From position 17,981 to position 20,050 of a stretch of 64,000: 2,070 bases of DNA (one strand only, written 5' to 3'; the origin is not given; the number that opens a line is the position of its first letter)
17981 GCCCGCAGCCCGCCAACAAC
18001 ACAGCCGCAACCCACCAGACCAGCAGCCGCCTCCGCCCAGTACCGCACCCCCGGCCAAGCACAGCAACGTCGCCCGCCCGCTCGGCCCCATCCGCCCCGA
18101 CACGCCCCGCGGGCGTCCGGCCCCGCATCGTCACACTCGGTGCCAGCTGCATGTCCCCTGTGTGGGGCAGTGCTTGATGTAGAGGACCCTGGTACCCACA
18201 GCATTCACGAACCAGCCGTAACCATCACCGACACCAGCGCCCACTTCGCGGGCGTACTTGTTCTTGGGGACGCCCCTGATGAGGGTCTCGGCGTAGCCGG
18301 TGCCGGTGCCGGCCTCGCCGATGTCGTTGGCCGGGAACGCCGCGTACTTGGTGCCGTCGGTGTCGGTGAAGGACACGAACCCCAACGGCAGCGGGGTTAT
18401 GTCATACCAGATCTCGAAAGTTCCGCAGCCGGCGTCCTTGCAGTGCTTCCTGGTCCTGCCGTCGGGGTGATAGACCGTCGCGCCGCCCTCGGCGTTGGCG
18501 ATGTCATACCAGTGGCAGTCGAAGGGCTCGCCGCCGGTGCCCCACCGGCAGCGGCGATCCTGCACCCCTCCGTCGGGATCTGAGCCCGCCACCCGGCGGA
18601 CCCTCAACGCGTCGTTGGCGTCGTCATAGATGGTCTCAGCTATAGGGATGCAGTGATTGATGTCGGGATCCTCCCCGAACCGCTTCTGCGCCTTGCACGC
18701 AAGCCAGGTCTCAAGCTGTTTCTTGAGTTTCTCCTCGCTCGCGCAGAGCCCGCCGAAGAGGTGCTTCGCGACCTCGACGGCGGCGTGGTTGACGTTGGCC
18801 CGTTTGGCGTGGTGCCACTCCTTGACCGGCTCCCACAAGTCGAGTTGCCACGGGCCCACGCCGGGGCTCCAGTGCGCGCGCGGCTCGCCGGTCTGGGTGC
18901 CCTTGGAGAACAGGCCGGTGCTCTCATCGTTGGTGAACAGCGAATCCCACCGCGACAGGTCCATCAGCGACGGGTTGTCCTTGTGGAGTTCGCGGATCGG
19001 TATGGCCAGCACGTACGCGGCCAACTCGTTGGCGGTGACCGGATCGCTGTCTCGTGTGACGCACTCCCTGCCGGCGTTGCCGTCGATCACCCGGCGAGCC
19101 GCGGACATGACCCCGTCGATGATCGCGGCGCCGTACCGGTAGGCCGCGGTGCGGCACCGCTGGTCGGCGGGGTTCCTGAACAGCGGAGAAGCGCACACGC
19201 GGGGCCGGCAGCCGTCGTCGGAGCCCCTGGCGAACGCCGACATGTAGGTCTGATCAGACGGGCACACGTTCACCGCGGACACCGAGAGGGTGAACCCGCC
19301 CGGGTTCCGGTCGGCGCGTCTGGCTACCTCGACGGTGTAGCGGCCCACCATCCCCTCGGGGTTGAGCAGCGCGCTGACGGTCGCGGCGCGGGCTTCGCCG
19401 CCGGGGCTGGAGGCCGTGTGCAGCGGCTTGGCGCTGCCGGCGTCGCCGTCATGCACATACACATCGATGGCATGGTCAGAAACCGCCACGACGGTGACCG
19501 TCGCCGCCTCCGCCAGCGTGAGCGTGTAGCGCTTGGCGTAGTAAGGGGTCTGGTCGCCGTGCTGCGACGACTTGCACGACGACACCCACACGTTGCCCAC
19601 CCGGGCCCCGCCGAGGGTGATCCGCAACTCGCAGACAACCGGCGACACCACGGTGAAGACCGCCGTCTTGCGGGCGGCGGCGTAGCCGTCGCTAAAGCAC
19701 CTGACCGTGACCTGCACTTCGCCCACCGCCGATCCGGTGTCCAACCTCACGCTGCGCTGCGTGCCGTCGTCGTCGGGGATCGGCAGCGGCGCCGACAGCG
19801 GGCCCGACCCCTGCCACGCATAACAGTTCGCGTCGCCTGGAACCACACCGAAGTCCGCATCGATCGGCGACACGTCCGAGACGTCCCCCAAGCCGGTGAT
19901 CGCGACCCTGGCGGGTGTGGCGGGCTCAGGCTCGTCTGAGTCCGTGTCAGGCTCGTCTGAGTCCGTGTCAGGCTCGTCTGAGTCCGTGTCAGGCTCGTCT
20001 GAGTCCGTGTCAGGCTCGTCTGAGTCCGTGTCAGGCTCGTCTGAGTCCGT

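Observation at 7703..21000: Duplicated, translationally coupled operon of unassignable lipoproteins plus a pilin-like protein: main candidate for an undescribed cell-surface system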

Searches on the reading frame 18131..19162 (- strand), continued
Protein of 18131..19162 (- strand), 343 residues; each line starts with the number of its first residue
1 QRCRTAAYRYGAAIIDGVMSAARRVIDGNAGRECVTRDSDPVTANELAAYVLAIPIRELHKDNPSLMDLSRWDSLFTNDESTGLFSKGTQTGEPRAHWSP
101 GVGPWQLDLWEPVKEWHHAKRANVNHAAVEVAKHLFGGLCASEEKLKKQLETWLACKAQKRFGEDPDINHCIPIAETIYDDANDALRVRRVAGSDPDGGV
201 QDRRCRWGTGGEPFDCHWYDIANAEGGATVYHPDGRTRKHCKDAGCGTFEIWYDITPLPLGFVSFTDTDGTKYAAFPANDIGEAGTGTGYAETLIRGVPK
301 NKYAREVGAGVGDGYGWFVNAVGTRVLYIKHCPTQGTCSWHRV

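Call 86: search_protein_families(library=pfam, proteins=[L044:4971-5969:+, L043:4994-6001:+, L046:3692-4600:+, L043:4168-4734:+, L044:7009-7476:+], max_evalue=1)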
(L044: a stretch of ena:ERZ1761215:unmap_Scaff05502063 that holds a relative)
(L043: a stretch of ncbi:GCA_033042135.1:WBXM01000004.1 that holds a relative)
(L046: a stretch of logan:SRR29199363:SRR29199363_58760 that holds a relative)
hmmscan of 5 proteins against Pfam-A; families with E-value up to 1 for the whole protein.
L044:4971-5969:+ (333 aa): 0 families

L043:4994-6001:+ (336 aa): 1 family
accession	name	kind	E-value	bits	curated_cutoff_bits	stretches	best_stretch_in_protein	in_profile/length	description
PF11906.13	DUF3426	-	0.022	15.3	27.7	0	120-170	50-102/147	Protein of unknown function (DUF3426)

L046:3692-4600:+ (303 aa): 0 families

L043:4168-4734:+ (189 aa): 0 families

L044:7009-7476:+ (156 aa): 1 family
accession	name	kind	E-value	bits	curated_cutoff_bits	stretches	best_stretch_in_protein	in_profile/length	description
PF11336.14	DUF3138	-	0.096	11.8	27.3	1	40-82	333-376/525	Protein of unknown function (DUF3138)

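Call 109: find_related_loci(query=A6, collection=viral_contigs, flank=8000)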
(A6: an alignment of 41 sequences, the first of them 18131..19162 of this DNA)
Query A6 (343 aa) in viral_contigs; peptide patterns used: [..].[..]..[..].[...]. (x = any residue, [..] = any of these).
54 stretches matched a pattern, but none encodes a relative of the query by tblastn (E <= 1e-3).

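Call 110: find_related_loci(query=A6, collection=metagenome_contigs, flank=5000)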
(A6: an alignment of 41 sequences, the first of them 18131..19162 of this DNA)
Query A6 (343 aa) in metagenome_contigs; peptide patterns used: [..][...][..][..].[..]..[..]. (x = any residue, [..] = any of these).
186 stretches matched a pattern; 81 encode a relative of the query (tblastn E <= 1e-3); the best 80 are kept; 79 distinct loci.
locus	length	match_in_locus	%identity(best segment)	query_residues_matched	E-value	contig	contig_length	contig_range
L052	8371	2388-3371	42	2-342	4e-71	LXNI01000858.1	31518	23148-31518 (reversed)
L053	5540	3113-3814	34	42-306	6e-39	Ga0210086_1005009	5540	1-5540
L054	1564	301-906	37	42-266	3e-38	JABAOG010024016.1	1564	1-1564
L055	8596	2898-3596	33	42-305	5e-36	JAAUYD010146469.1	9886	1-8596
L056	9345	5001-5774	29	8-305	1e-28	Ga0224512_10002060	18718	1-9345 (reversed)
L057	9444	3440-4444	29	45-332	4e-26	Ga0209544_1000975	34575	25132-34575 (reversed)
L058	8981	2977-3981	29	45-332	4e-26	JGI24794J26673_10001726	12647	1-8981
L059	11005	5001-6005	29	45-332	4e-26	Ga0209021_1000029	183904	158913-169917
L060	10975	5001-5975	29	8-305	4e-20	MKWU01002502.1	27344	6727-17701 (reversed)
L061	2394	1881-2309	34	8-157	3e-18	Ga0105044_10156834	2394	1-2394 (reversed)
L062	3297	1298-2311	27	8-306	7e-18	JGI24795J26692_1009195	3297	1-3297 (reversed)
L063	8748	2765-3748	27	35-343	2e-16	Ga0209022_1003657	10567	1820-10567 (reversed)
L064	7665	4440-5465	26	8-332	5e-16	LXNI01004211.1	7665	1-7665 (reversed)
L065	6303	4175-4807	30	6-226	7e-16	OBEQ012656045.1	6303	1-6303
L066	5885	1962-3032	30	8-308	1e-15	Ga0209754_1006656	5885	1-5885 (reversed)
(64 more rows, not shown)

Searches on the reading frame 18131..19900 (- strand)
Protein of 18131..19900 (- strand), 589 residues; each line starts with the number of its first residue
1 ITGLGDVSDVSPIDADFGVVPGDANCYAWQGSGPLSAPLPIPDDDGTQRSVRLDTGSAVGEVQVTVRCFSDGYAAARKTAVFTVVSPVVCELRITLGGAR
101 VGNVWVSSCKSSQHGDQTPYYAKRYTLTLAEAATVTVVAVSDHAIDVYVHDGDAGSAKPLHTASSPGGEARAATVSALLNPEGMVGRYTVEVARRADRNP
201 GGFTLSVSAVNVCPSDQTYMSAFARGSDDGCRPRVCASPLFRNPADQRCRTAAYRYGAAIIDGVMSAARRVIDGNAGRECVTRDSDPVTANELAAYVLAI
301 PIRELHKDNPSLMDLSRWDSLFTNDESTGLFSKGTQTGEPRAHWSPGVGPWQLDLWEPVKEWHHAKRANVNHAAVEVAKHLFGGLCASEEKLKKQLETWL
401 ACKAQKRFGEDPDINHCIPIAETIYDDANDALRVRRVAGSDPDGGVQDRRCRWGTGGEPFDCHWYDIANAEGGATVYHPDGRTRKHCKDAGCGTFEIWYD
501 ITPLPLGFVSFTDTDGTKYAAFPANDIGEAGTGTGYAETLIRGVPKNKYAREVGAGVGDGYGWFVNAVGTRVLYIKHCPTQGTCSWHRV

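Call 15: find_homologous_proteins(query=window:18131-19900:-)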
Query window:18131-19900:- (589 aa): 7 proteins with E <= 0.001 among 8000 candidates.
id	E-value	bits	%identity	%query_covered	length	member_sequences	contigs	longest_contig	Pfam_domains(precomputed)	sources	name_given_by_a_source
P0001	0.0e+0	1371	99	100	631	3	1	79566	-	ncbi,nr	ncbi:MAG: hypothetical protein OXL98_06200 [Acidimicrobiaceae bacterium]|nr:hypothetical protein [Ac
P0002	6.8e-241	819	66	97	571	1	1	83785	-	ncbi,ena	-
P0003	1.9e-194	666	61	71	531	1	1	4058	-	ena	-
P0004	5.4e-134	466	45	98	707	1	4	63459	-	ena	-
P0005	9.5e-116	406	63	52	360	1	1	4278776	-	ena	-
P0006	1.9e-103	365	40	100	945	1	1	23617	-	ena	-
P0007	1.0e-89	320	39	98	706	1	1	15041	-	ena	-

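Call 16: find_encoding_contigs(protein=P0005, flank=10000, max_places=3)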
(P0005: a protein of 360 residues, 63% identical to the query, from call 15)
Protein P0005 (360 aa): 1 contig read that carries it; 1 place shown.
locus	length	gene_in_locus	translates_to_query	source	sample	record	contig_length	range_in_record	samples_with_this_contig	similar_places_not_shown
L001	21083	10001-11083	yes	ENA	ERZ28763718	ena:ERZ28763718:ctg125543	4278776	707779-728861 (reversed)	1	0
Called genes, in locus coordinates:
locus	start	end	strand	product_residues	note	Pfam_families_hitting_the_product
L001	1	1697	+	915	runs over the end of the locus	PF04851:ResIII, PF00270:DEAD (weak), PF19778:RE_endonuc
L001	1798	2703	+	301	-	PF00296:Bac_luciferase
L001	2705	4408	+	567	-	PF00749:tRNA-synt_1c, PF03950:tRNA-synt_1c_C, PF20974:tRNA-synt_1c_C2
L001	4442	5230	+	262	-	PF10604:Polyketide_cyc2, PF08327:AHSA1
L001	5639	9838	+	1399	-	PF00028:Cadherin, PF17963:Big_9 (faint), PF23592:Cadherin_CELSR2_9th (faint), PF07995:GSDH, PF00028:Cadherin, PF25374:Cadherin_FAT4_N (weak), PF00028:Cadherin, PF22352:K319L-like_PKD (weak), +3 more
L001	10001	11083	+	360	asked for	-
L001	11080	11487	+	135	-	-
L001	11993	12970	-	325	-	-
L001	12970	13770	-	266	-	PF13565:HTH_32 (weak)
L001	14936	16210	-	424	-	PF13173:AAA_14, PF13635:DUF4143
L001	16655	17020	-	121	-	PF13683:rve_3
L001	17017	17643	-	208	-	PF00665:rve (weak)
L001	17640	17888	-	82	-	-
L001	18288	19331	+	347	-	-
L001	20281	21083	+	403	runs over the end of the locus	PF08666:SAF (faint)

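Call 17: find_encoding_contigs(protein=P0002, flank=10000, max_places=3)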
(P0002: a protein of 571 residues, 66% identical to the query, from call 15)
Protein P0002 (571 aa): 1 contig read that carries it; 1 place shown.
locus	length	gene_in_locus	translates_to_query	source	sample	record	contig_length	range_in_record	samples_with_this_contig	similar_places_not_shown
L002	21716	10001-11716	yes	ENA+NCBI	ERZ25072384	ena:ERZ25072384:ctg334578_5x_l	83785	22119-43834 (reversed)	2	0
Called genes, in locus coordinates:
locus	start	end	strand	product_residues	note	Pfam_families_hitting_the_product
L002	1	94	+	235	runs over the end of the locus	PF01066:CDP-OH_P_transf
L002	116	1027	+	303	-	PF03279:Lip_A_acyltrans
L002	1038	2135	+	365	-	PF13439:Glyco_transf_4, PF13579:Glyco_trans_4_4, PF20706:GT4-conflict, PF00534:Glycos_transf_1, PF13692:Glyco_trans_1_4, PF13524:Glyco_trans_1_2 (weak)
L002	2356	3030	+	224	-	-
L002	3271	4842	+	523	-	PF11258:DUF3048, PF17479:DUF3048_C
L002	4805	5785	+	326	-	PF01680:SOR_SNZ, PF05690:ThiG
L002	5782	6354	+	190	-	PF01174:SNO, PF03575:Peptidase_S51 (weak), PF07685:GATase_3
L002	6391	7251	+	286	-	PF20772:TACO1_YebC_N, PF01709:Transcrip_reg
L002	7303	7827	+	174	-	PF02075:RuvC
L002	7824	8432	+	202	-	PF01330:RuvA_N, PF00633:HHH (faint), PF14520:HHH_5, PF07499:RuvA_C (weak)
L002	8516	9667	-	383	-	-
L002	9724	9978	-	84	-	-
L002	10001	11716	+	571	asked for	-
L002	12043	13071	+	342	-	-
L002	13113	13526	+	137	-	-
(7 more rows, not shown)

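Call 19: find_encoding_contigs(protein=P0004, flank=10000, max_places=4)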
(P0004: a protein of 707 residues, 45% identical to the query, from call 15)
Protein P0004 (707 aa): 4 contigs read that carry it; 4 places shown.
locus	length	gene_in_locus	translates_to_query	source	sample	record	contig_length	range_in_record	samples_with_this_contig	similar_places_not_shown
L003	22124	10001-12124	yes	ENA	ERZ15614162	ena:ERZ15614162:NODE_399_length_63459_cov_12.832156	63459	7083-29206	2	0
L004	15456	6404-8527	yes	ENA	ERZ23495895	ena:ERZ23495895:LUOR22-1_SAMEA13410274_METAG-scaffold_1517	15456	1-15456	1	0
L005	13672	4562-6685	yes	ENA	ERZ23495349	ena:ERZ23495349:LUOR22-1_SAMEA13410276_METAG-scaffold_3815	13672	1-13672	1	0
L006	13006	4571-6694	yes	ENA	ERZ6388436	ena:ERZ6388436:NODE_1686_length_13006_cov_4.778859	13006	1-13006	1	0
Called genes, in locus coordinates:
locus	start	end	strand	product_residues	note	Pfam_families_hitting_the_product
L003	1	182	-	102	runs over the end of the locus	PF13560:HTH_31, PF01381:HTH_3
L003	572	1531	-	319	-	PF08843:AbiEii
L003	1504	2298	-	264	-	-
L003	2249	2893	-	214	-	-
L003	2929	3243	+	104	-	-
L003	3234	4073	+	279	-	-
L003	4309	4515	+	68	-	-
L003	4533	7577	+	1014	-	-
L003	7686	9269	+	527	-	-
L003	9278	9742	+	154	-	-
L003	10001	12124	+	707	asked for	-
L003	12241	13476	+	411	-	-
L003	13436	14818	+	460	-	-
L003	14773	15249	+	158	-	-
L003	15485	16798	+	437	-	-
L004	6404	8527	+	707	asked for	-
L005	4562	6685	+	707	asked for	-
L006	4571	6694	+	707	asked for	-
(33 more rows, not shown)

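Call 20: find_encoding_contigs(protein=P0006, flank=10000, max_places=3)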
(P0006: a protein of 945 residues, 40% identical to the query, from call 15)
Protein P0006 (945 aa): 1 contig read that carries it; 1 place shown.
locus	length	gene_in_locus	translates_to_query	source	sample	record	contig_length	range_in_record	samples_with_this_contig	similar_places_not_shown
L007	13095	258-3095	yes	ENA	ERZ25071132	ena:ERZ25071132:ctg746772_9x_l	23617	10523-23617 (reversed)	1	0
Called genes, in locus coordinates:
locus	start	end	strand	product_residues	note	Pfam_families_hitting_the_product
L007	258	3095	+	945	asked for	-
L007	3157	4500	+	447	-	-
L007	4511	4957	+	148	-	-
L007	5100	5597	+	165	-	PF00665:rve (weak)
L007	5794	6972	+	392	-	-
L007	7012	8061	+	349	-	-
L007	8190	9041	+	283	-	-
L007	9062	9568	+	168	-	-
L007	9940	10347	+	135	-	-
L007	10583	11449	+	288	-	PF01196:Ribosomal_L17 (weak), PF01909:NTP_transf_2 (weak)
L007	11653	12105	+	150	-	PF00572:Ribosomal_L13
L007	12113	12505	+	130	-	PF00380:Ribosomal_S9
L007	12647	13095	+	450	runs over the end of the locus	PF02878:PGM_PMM_I, PF02879:PGM_PMM_II, PF02880:PGM_PMM_III, PF00408:PGM_PMM_IV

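Call 21: find_encoding_contigs(protein=P0007, flank=10000, max_places=3)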
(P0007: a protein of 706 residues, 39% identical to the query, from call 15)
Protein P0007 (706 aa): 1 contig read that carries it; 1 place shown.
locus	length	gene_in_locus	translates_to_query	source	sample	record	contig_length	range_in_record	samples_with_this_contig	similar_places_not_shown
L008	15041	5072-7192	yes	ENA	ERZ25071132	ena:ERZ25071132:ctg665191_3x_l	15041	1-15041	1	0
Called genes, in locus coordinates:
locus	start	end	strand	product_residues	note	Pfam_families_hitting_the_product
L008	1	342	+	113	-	?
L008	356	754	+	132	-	PF00411:Ribosomal_S11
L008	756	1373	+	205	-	PF00163:Ribosomal_S4, PF01479:S4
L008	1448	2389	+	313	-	PF01193:RNA_pol_L, PF01000:RNA_pol_A_bac, PF03118:RNA_pol_A_CTD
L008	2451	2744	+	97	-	PF01196:Ribosomal_L17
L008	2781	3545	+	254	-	PF01416:PseudoU_synth_1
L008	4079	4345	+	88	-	-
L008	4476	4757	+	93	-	-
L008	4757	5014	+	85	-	-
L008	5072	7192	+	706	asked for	-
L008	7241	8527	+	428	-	-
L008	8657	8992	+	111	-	-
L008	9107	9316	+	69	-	-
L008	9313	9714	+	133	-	PF01850:PIN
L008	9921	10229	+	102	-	PF01909:NTP_transf_2, PF18765:Polbeta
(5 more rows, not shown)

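Call 33: predict_structure(alignment_id=A1)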
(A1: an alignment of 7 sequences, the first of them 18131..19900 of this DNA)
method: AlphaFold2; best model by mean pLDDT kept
length: 589 residues; sequences in the alignment: 7
mean_pLDDT: 49.8   pTM: 0.31
mean pLDDT of the five models: 49.8, 49.6, 49.1, 47.7, 47.3
residues with pLDDT >= 90: 0; 70-90: 122; 50-70: 133; < 50: 334
segments of 3 or more residues with pLDDT < 50: 33-35, 85-91, 106-119, 222-228, 235-272, 274-387, 395-446, 467-507, 523-570, 579-581
pLDDT, mean of each block of 10 residues (from residue 1): 78 83 84 61 73 67 85 84 55 53 50 46 69 79 81 62 73 80 63 64 75 61 44 46 41 37 45 45 40 38 28 24 23 23 23 33 37 44 45 46 27 30 31 25 45 66 51 29 33 30 40 57 39 34 39 30 33 58 55
secondary structure, 60 per line:
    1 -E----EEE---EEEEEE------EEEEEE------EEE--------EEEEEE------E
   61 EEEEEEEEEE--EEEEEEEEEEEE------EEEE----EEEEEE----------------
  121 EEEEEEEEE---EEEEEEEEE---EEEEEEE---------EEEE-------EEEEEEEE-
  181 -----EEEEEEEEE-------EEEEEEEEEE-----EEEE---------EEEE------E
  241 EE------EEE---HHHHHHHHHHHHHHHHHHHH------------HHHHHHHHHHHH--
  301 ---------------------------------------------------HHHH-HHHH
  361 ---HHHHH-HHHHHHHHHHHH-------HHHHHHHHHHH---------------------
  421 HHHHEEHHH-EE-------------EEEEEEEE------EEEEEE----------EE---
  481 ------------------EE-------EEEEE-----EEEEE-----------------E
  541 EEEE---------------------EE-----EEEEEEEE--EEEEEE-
elements in order: E7-9 E13-18 E25-30 E37-39 E48-53 E60-70 E73-84 E91-94 E99-104 E121-129 E133-141 E145-151 E161-164 E172-179 E186-194 E202-211 E217-220 E230-233 E240-242 E249-251 H255-274 H287-298 H352-355 H357-360 H364-368 H370-381 H389-399 H421-424 E446-453 E460-465 E508-512 E518-522 E540-544 E573-580 E583-588

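Call 55: fold_search(model_id=the predicted structure, library=pdb)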
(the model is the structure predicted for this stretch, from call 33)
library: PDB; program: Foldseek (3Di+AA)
matches with E <= 10: 1845; with E <= 0.001: 27
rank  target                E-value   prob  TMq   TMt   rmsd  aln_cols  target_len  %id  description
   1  4zmh_A                2.3e-06  1.00  0.14  0.09  14.2       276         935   12  Crystal structure of a five-domain GH115 alpha-Glucuronidase from the Marine Bacterium Saccharophagus degradans 2-40T (released 2016-05-04)
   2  4zmh_B                2.7e-06  1.00  0.14  0.09  15.2       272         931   11  Crystal structure of a five-domain GH115 alpha-Glucuronidase from the Marine Bacterium Saccharophagus degradans 2-40T (released 2016-05-04)
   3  5sv5                  5.9e-06  1.00  0.15  0.75   4.3       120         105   14  1.0 Angstrom Crystal Structure of pre-Peptidase C-terminal Domain of Collagenase from Bacillus anthracis. (released 2016-08-17)
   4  6bqm                  3.7e-05  1.00  0.13  0.15  11.8       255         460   13  Secreted serine protease VesC from Vibrio cholerae (released 2018-11-28)
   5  8u5d_B                9.4e-05  1.00  0.12  0.45  12.4       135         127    9  Crystal Structure of C-terminal domain of Clostridium perfringens Enterotoxin in Space Group P 41 21 2 (released 2023-12-20)
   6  4dzg                  2.3e-04  1.00  0.14  0.63   5.1       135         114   18  Crystal structure of Aeromonas hydrophila PliG, a periplasmic lysozyme inhibitor of g-type lysozyme (released 2012-06-13)
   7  8u5e_A                2.8e-04  1.00  0.15  0.57   4.6       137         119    9  Crystal Structure of C-terminal domain of Clostridium perfringens Enterotoxin in Space Group P 21 21 21 (released 2023-12-20)
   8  5iku                  2.8e-04  1.00  0.15  0.35  12.5       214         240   10  Crystal structure of the Hathewaya histolytica ColG tandem collagen-binding domain s3as3b in the presence of calcium at  (released 2017-03-15)
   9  4jdo_D                3.5e-04  0.98  0.12  0.26  14.9       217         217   10  Secreted chlamydial protein pgp3, coiled-coil deletion (released 2013-06-05)
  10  2o8o_A                4.1e-04  1.00  0.14  0.62   5.0       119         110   11  Crystal structure of Clostridium histolyticum colg collagenase collagen-binding domain 3B at 1.35 Angstrom resolution  (released 2007-12-11)
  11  1nqj_A                4.3e-04  1.00  0.14  0.73   4.8       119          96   11  CRYSTAL STRUCTURE OF CLOSTRIDIUM HISTOLYTICUM COLG COLLAGENASE COLLAGEN-BINDING DOMAIN 3B AT 1.0 ANGSTROM RESOLUTION I (released 2003-04-15)
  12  9j7x                  4.3e-04  1.00  0.15  0.57   6.4       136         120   13  Crystal structure of quintuple mutant C terminal fragment of Clostridium perfringens enterotoxin (C-CPEm19) (released 2025-06-18)
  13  8u5b_B                4.5e-04  1.00  0.15  0.58   4.0       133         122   11  Cryo-EM structure of human claudin-4 complex with Clostridium perfringens enterotoxin C-terminal domain and sFab COP-1 (released 2023-09-27)
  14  7sqc_M1               4.8e-04  0.44  0.11  0.11  132.6       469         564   11  Ciliary C1 central pair apparatus isolated from Chlamydomonas reinhardtii (released 2022-04-13)
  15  1nqj_B                5.0e-04  1.00  0.14  0.61   5.1       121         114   11  CRYSTAL STRUCTURE OF CLOSTRIDIUM HISTOLYTICUM COLG COLLAGENASE COLLAGEN-BINDING DOMAIN 3B AT 1.0 ANGSTROM RESOLUTION I (released 2003-04-15)
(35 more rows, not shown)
